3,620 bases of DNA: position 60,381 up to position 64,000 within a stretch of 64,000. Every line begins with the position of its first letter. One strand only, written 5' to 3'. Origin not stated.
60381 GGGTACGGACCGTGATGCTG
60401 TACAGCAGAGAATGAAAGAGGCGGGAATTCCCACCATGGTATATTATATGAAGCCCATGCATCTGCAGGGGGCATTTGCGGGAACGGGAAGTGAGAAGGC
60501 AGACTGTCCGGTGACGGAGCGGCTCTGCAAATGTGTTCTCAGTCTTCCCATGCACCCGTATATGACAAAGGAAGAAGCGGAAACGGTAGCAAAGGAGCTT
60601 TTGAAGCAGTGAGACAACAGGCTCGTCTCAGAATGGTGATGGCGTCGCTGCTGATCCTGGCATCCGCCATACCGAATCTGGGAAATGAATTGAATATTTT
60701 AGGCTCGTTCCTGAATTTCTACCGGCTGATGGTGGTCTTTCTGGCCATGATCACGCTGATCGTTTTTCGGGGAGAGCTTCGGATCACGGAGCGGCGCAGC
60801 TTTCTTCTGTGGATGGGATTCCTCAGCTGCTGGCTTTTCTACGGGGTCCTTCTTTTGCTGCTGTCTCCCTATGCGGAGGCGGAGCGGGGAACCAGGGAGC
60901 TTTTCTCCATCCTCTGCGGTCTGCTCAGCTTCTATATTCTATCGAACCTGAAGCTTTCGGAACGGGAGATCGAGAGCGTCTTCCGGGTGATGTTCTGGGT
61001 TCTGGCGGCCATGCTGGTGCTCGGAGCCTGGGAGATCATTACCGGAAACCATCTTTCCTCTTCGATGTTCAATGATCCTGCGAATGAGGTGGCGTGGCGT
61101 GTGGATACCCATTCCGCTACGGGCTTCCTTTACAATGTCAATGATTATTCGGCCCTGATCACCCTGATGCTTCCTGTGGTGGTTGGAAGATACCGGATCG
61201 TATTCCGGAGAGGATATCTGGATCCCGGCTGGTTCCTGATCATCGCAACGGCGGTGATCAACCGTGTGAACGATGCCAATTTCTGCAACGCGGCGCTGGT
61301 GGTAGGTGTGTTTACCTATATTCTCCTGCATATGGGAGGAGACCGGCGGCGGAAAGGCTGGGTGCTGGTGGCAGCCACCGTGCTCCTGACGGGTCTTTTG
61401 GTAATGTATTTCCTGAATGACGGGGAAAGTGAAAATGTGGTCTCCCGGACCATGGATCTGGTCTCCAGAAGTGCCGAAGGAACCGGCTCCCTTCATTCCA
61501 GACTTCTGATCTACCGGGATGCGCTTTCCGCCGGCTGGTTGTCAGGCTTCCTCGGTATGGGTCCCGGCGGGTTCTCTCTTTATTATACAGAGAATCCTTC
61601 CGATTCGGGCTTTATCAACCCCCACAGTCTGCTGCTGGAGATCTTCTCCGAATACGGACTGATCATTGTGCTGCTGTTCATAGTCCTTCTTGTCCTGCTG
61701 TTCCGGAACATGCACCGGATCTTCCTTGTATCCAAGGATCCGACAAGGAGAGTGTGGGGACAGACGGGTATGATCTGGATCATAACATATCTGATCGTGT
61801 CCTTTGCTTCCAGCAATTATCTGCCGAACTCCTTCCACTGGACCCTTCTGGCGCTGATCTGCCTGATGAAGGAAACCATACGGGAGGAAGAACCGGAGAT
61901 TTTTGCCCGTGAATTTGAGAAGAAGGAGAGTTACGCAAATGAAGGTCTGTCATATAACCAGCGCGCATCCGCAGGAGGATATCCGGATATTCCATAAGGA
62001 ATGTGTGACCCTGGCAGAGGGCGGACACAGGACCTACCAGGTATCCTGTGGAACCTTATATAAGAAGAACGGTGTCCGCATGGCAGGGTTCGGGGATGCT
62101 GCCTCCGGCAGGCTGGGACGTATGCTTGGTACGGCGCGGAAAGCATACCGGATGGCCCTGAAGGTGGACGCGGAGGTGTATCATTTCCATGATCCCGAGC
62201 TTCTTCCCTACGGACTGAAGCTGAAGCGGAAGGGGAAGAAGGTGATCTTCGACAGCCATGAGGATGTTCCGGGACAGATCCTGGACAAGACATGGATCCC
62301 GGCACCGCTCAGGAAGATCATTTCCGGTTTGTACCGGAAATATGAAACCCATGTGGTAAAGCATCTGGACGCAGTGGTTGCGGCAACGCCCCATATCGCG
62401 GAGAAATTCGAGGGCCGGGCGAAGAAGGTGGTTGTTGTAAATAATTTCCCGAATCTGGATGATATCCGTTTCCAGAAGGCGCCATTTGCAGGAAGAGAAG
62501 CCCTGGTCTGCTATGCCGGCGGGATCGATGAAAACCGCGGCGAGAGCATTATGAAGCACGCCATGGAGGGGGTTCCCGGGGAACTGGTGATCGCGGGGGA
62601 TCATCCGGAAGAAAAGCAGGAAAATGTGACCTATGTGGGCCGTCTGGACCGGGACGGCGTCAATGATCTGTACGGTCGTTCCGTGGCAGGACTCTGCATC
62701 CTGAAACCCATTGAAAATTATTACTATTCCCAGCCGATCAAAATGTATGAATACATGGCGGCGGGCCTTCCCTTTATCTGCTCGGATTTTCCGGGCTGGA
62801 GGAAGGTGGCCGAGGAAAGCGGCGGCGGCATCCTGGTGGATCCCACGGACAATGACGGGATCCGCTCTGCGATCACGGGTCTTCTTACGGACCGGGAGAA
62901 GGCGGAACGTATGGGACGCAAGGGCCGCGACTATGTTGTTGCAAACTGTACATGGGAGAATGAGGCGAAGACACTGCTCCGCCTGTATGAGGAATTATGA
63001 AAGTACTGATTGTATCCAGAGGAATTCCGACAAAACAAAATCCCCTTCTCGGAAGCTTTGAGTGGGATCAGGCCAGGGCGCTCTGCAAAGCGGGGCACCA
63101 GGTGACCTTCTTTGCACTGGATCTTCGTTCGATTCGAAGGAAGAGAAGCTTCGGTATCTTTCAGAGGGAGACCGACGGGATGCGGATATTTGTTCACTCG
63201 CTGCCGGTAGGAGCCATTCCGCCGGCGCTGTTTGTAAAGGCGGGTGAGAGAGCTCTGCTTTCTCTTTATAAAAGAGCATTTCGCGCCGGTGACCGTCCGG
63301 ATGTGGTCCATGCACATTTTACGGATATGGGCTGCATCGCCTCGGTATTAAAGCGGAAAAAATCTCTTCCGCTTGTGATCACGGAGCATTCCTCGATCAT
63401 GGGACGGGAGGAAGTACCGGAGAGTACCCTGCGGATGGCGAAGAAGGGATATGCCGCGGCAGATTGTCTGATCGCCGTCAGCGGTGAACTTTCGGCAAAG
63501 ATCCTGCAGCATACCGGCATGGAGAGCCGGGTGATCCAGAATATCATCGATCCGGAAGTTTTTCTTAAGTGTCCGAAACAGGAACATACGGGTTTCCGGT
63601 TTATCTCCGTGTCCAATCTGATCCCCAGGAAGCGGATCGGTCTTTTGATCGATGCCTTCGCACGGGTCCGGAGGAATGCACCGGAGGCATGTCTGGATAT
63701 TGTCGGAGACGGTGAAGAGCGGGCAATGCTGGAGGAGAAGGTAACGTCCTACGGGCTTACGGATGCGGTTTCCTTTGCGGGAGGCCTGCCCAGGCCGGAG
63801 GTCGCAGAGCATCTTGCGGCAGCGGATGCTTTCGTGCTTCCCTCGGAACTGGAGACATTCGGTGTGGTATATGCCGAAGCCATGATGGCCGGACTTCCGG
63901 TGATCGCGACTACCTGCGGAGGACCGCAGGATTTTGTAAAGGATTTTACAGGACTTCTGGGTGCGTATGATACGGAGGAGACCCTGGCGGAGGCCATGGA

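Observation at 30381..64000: Glycopolymer island interleaving two biosynthesis modules with five CW_binding_1 surface proteins: a candidate linked polymer-plus-binders system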

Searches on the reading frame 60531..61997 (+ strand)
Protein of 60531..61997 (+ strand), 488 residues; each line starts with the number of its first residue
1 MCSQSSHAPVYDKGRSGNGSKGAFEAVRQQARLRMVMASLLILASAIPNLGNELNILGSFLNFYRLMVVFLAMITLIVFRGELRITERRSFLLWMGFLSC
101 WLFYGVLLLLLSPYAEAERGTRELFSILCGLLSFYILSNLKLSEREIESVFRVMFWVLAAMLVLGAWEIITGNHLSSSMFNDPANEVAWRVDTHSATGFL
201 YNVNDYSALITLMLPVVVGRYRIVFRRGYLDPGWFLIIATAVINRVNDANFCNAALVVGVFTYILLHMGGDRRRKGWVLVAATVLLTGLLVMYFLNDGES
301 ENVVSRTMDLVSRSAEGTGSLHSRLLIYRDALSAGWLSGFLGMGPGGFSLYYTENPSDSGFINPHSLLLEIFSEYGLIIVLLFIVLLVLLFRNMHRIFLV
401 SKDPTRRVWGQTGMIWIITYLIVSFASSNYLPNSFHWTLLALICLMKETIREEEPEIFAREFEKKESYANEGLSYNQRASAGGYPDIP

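Call 6: search_protein_families(library=pfam, proteins=[window:60531-61997:+], max_evalue=0.001)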
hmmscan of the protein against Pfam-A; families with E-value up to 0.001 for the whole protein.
window:60531-61997:+ (488 aa): 1 family
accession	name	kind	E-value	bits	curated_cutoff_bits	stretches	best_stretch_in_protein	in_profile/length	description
PF04932.20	Wzy_C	-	6.1e-12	46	31.7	1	254-384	20-149/149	O-Antigen ligase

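Call 84: search_protein_families(library=ncbifam, proteins=[window:60531-61997:+], max_evalue=0.00001)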
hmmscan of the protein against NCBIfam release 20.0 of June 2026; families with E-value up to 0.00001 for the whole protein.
window:60531-61997:+ (488 aa): 1 family
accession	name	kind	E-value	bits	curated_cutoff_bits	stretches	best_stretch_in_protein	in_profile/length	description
NF047675.1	TeichurnBiosyTuaE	equivalog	4.2e-09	35.9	400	1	31-453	61-479/488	teichuronic acid biosynthesis protein TuaE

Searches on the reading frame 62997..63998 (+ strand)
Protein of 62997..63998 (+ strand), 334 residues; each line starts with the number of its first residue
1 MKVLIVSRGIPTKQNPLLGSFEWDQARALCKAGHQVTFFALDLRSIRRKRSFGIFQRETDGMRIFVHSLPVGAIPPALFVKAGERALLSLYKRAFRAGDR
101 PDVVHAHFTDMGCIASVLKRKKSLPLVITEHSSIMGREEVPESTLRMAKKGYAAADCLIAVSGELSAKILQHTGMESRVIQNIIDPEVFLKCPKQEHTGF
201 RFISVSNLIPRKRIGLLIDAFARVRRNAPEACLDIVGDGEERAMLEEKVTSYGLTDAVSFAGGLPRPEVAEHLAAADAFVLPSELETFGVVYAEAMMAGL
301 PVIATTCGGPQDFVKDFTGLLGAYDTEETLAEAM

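Call 6: search_protein_families(library=pfam, proteins=[window:62997-63998:+], max_evalue=0.001)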
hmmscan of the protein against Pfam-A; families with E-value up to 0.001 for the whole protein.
window:62997-63998:+ (334 aa): 6 families
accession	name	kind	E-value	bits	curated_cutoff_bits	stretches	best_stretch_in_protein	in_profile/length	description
PF00534.26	Glycos_transf_1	-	2.1e-33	115.7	26.4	1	198-333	14-151/172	Glycosyl transferases group 1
PF13692.12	Glyco_trans_1_4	-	1.3e-29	103.8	27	1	201-334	3-136/142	Glycosyl transferases group 1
PF13439.12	Glyco_transf_4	-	1.9e-17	64.3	28.5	1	24-187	10-169/170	Glycosyltransferase Family 4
PF13579.12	Glyco_trans_4_4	-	1.8e-15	58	29.7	1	24-178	9-151/158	Glycosyl transferase 4-like domain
PF20706.3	GT4-conflict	-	1.9e-07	30.9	26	1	149-315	141-321/385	Family 4 Glycosyltransferase in conflict systems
PF13477.12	Glyco_trans_4_2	-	0.00039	21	23.4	1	100-162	74-139/139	Glycosyl transferase 4-like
